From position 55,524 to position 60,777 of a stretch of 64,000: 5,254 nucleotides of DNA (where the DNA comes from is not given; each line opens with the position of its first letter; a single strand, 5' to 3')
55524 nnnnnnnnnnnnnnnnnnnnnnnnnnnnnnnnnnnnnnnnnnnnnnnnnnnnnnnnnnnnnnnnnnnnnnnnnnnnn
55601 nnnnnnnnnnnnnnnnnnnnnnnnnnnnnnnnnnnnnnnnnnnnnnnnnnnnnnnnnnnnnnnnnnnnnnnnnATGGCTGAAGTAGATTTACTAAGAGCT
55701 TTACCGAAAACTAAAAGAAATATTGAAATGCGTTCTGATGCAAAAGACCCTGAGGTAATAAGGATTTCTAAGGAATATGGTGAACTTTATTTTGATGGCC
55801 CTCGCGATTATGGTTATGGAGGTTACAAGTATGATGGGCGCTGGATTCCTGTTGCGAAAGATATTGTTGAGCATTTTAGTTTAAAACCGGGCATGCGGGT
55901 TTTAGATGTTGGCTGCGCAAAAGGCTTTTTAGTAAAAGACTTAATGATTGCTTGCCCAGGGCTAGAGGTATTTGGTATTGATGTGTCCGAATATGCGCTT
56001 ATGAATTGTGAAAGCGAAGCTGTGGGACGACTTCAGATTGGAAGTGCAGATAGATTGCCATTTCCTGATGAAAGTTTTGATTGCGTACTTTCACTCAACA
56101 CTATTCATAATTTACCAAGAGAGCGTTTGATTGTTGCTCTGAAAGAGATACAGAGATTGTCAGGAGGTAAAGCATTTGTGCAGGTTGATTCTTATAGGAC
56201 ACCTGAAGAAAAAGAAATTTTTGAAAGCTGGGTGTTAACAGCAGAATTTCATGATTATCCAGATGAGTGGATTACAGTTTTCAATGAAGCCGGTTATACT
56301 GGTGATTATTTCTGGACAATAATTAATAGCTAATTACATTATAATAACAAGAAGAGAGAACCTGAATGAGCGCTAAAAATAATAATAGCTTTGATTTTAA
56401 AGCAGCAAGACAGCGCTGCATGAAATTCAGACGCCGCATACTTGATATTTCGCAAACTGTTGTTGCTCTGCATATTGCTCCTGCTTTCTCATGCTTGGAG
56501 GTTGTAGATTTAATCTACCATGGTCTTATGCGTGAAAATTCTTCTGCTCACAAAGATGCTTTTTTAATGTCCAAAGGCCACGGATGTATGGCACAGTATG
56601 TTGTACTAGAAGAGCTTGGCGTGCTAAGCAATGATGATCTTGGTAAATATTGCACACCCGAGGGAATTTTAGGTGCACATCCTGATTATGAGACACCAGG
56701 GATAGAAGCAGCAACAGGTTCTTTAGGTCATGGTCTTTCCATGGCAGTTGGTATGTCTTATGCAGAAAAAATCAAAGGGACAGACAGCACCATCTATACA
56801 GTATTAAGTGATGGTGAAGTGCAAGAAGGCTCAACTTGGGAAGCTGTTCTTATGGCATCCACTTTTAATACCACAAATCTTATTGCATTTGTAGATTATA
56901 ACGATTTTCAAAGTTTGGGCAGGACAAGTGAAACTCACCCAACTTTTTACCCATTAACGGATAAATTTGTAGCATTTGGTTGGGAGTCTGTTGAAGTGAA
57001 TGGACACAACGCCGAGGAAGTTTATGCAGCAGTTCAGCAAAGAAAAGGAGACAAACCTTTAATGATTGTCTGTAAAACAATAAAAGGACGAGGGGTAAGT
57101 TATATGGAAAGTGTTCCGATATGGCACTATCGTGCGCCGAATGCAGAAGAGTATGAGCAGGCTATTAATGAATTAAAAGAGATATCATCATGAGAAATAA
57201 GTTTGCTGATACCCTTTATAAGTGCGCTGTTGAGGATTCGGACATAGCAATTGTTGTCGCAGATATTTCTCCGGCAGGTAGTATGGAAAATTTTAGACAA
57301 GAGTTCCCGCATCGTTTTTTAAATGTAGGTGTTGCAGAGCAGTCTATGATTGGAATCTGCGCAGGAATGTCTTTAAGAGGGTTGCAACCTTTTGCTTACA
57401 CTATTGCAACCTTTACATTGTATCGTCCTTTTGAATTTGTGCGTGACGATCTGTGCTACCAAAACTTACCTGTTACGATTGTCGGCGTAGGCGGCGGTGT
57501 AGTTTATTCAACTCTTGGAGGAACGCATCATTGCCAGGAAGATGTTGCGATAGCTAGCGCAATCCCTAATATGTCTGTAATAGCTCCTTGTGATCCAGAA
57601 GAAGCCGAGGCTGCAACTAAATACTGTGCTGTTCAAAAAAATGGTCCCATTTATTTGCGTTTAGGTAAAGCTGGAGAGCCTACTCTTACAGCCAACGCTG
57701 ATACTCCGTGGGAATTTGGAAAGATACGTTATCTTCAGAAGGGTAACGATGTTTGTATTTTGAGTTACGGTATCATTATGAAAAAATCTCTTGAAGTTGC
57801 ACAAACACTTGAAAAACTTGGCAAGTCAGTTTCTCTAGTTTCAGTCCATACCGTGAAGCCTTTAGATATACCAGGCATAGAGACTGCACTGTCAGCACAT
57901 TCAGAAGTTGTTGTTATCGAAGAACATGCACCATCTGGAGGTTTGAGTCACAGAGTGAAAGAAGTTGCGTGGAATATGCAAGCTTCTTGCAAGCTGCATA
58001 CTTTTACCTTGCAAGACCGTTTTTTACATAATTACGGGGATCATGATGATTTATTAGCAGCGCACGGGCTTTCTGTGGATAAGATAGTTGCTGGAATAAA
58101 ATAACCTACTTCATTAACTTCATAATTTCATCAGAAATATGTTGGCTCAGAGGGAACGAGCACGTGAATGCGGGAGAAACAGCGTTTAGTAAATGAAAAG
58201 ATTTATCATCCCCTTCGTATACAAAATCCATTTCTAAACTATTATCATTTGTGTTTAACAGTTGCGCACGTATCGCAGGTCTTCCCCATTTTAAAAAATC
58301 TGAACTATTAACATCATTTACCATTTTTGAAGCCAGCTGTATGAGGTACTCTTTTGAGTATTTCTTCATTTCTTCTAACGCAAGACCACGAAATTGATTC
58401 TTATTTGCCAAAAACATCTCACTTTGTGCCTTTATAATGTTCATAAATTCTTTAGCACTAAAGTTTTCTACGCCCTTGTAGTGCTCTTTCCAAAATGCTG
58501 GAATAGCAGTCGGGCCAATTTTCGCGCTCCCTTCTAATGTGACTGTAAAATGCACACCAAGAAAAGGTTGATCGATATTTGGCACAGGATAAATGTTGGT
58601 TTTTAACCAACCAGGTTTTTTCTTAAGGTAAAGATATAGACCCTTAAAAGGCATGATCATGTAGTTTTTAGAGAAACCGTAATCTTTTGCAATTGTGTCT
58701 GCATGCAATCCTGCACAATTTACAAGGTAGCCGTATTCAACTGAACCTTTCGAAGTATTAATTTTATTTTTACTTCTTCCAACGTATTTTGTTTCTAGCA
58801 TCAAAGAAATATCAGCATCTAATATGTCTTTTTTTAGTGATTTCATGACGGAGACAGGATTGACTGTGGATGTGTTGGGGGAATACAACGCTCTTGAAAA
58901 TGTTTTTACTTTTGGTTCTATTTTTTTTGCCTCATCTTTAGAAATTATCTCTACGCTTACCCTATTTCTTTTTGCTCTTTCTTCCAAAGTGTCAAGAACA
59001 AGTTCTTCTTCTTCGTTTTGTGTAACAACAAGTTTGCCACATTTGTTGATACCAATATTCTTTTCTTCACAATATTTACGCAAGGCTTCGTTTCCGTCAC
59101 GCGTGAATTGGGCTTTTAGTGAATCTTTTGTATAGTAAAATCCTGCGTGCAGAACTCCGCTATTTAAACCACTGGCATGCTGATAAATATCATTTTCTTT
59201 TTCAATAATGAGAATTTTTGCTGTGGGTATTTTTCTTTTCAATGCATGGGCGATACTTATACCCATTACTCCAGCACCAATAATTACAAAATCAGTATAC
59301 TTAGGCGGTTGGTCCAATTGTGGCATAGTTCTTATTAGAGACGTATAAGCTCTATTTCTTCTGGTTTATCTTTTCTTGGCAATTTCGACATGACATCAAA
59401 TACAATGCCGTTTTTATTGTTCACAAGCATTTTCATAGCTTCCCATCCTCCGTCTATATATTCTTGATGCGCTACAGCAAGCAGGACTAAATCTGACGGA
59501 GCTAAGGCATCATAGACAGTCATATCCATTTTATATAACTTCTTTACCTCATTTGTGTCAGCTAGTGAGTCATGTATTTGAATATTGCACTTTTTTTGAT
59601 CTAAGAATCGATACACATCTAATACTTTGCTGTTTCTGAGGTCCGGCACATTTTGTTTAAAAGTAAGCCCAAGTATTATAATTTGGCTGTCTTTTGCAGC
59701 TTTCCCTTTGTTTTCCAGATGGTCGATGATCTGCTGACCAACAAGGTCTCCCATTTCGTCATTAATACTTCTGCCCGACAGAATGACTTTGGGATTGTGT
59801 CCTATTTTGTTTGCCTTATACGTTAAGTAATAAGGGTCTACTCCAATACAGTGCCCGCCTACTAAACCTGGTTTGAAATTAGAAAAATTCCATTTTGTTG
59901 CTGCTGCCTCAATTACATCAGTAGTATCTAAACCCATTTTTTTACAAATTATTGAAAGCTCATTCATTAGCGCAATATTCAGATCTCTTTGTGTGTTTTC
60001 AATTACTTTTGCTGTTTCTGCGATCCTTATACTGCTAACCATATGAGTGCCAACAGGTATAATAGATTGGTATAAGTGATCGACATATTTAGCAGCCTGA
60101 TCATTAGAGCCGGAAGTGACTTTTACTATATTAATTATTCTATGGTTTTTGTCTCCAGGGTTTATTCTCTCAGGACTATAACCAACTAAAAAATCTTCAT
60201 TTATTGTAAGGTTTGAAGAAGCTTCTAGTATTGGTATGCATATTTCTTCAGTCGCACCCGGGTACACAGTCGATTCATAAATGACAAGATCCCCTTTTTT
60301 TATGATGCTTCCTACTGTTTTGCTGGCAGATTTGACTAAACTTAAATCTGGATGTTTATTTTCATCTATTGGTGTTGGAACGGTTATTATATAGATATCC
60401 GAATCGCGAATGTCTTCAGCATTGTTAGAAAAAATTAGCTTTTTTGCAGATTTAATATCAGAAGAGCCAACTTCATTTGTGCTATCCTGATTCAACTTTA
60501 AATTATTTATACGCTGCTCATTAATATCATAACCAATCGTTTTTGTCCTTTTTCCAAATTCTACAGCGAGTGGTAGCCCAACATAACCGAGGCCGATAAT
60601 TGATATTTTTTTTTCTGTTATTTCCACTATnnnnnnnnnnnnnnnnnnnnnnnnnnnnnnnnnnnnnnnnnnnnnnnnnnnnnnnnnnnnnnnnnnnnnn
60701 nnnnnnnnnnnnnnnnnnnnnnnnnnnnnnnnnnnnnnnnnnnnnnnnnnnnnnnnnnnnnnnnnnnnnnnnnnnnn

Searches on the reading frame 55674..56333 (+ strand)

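Call 23: search_protein_families(library=pfam, proteins=[window:55674-56333:+], max_evalue=0.00001)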
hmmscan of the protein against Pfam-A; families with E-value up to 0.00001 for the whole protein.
window:55674-56333:+ (219 aa): 6 families
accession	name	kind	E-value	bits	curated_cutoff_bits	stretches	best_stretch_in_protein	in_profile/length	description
PF08241.18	Methyltransf_11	-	9.4e-16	58.7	21.2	1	77-162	1-86/95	Methyltransferase domain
PF13649.12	Methyltransf_25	-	2.9e-15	57.2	27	1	76-162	1-92/97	Methyltransferase domain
PF13847.12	Methyltransf_31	-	1.3e-11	44.8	27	1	71-175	2-113/145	Methyltransferase domain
PF08242.18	Methyltransf_12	-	1.9e-08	35.4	30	1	77-162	1-91/98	Methyltransferase domain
PF13489.12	Methyltransf_23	-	1.9e-08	34.6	27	1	61-205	9-147/164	Methyltransferase domain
PF07021.18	MetW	-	2.3e-06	27.8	21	1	70-162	11-101/193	Methionine biosynthesis protein MetW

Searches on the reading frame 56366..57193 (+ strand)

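Call 65: search_protein_families(library=ncbifam, proteins=[window:56366-57193:+], max_evalue=0.01)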
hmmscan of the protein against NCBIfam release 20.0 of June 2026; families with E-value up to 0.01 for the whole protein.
window:56366-57193:+ (275 aa): 14 families
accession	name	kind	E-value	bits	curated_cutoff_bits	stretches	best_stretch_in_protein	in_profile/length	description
NF004559.0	PRK05899.2-5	equivalog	2.3e-61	207.9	488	1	6-272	10-281/627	transketolase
NF004556.0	PRK05899.2-2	equivalog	1.2e-51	175.7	575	1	9-270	12-276/639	transketolase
TIGR00232.1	tktlase_bact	equivalog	3.4e-35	121.5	682.25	1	61-268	51-271/654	transketolase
NF004558.0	PRK05899.2-4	equivalog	3.4e-30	105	788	1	62-265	55-265/651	transketolase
TIGR03182.1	PDH_E1_alph_y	equivalog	1.3e-13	50.6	393.85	1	118-259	110-251/315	pyruvate dehydrogenase (acetyl-transferring) E1 component subunit alpha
TIGR03181.1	PDH_E1_alph_x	equivalog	1.5e-09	37.3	411.35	1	120-234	124-241/341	pyruvate dehydrogenase (acetyl-transferring) E1 component subunit alpha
TIGR00204.1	dxs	equivalog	2.8e-08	32.8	465.95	1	11-175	15-167/616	1-deoxy-D-xylulose-5-phosphate synthase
NF003933.0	PRK05444.2-2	equivalog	1.2e-07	30.7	395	1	116-261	116-270/606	1-deoxy-D-xylulose-5-phosphate synthase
NF008968.0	PRK12315.1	subfamily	1.2e-06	27.1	510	1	123-265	119-271/582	1-deoxy-D-xylulose-5-phosphate synthase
NF003616.0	PRK05261.1-1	subfamily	2.3e-06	26.2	777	1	104-224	127-246/788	phosphoketolase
TIGR00759.1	aceE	equivalog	2.5e-06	25.8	859.9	1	33-183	100-260/885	pyruvate dehydrogenase (acetyl-transferring), homodimeric type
NF003617.0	PRK05261.1-2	subfamily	0.0058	14.5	1143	1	99-222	134-256/797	phosphoketolase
NF003618.0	PRK05261.1-3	subfamily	0.0074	14.6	1199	1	95-220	122-246/789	phosphoketolase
NF003621.0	PRK05261.1-6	subfamily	0.0076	14.3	1295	1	95-223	126-252/801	phosphoketolase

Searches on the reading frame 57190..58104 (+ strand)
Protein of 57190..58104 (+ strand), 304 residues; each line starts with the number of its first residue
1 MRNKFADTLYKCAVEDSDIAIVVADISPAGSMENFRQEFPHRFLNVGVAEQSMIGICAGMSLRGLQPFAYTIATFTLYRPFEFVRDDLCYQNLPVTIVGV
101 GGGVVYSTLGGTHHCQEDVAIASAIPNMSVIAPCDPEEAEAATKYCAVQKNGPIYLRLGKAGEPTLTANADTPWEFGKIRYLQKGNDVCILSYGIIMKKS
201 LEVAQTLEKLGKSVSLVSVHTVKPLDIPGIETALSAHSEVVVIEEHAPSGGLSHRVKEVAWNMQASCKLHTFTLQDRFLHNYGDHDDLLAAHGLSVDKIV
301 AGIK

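Call 65: search_protein_families(library=ncbifam, proteins=[window:57190-58104:+], max_evalue=0.01)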
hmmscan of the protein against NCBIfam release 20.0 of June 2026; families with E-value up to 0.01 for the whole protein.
window:57190-58104:+ (304 aa): 14 families
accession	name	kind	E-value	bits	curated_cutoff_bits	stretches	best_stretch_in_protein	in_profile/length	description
NF004559.0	PRK05899.2-5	equivalog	1.3e-51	175.6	488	1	2-303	321-620/627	transketolase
TIGR00204.1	dxs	equivalog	4e-47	161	465.95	1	4-302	315-610/616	1-deoxy-D-xylulose-5-phosphate synthase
NF003933.0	PRK05444.2-2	equivalog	4.9e-38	131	395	1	8-303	302-601/606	1-deoxy-D-xylulose-5-phosphate synthase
NF008968.0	PRK12315.1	subfamily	2.1e-37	128.7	510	1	5-303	285-577/582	1-deoxy-D-xylulose-5-phosphate synthase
NF004556.0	PRK05899.2-2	equivalog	8.6e-31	106.9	575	1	15-303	344-634/639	transketolase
NF006667.0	PRK09212.1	subfamily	3.6e-17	62.3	321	1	40-259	50-275/327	pyruvate dehydrogenase complex E1 component subunit beta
NF008854.0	PRK11892.1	equivalog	4.3e-16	58.6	454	1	37-258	184-413/464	pyruvate dehydrogenase complex E1 component subunit beta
NF004558.0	PRK05899.2-4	equivalog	1.1e-15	57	788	1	17-302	362-645/651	transketolase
TIGR00232.1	tktlase_bact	equivalog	4.1e-15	55.2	682.25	1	34-226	389-581/654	transketolase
TIGR03336.1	IOR_alpha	equivalog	0.00038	18.9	650.9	1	183-270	229-310/595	indolepyruvate ferredoxin oxidoreductase subunit alpha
TIGR03710.1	OAFO_sf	subfamily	0.00039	19.1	482.75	1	183-246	461-523/561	2-oxoacid:acceptor oxidoreductase subunit alpha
NF045791.1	OxalOxredalpha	equivalog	0.00087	18.4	500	1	181-247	257-323/395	oxalate oxidoreductase subunit alpha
NF007201.0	PRK09622.1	equivalog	0.0013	17.7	590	1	183-268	265-350/405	2-oxoacid:ferredoxin oxidoreductase subunit alpha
NF006412.0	PRK08659.1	equivalog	0.0026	17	411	1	184-260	273-347/378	2-oxoacid:acceptor oxidoreductase subunit alpha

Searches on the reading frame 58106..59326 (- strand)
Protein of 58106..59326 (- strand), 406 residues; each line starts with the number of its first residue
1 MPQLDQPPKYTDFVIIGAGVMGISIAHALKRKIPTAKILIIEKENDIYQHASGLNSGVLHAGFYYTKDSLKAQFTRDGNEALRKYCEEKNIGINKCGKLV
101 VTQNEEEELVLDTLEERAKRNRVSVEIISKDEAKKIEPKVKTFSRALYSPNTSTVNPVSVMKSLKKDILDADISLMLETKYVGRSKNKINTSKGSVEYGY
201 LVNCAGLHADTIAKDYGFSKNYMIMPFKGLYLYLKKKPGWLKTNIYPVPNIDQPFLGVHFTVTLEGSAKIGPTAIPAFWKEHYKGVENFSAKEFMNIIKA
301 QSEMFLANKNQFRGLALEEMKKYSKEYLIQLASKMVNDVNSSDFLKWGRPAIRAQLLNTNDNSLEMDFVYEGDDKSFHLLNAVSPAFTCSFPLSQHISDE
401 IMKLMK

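Call 76: search_protein_families(library=pfam, proteins=[window:58106-59326:-], max_evalue=0.01)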
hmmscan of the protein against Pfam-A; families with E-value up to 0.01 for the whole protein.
window:58106-59326:- (406 aa): 7 families
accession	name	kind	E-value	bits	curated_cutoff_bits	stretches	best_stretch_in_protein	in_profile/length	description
PF01266.30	DAO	-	4.8e-47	161.6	27.9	1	12-305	1-297/353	FAD dependent oxidoreductase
PF07992.20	Pyr_redox_2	-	2.5e-05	24.3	26.1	1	12-110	2-99/291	Pyridine nucleotide-disulphide oxidoreductase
PF13450.12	NAD_binding_8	-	0.00015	22.4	21.9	1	15-47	1-31/68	NAD(P)-binding Rossmann-like domain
PF06039.21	Mqo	-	0.00073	18.6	27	1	11-63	3-57/489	Malate:quinone oxidoreductase (Mqo)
PF01946.23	Thi4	-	0.0014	18.4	26.2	1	11-44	18-50/235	Thi4 family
PF02254.24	TrkA_N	-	0.0037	18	23.8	0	13-53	1-39/116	TrkA-N domain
PF13738.12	Pyr_redox_3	-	0.0056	16.4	30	0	14-45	1-31/305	Pyridine nucleotide-disulphide oxidoreductase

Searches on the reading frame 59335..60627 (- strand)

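Call 76: search_protein_families(library=pfam, proteins=[window:59335-60627:-], max_evalue=0.01)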
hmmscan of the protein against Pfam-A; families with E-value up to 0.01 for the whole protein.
window:59335-60627:- (430 aa): 7 families
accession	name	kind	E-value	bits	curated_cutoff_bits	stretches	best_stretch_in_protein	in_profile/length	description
PF03721.20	UDPG_MGDP_dh_N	-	4.4e-38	131.2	27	1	6-180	1-181/187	UDP-glucose/GDP-mannose dehydrogenase family, NAD binding domain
PF00984.24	UDPG_MGDP_dh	-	4.9e-26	91.1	25.4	1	202-290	2-93/94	UDP-glucose/GDP-mannose dehydrogenase family, central domain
PF03720.21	UDPG_MGDP_dh_C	-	4.4e-20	72.4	30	1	318-413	2-98/103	UDP-glucose/GDP-mannose dehydrogenase family, UDP binding domain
PF01210.29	NAD_Gly3P_dh_N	-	0.00071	20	23.1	0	7-87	1-81/158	NAD-dependent glycerol-3-phosphate dehydrogenase N-terminus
PF03446.21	NAD_binding_2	-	0.0043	17.5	21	0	7-129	1-103/161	NAD binding domain of 6-phosphogluconate dehydrogenase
PF03807.23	F420_oxidored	-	0.0054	17.7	21.6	0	7-85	1-69/94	NADP oxidoreductase coenzyme F420-dependent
PF22505.1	RNase_J_b_CASP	-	0.0084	16.3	27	0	49-129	43-119/126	Ribonuclease J, beta-CASP domain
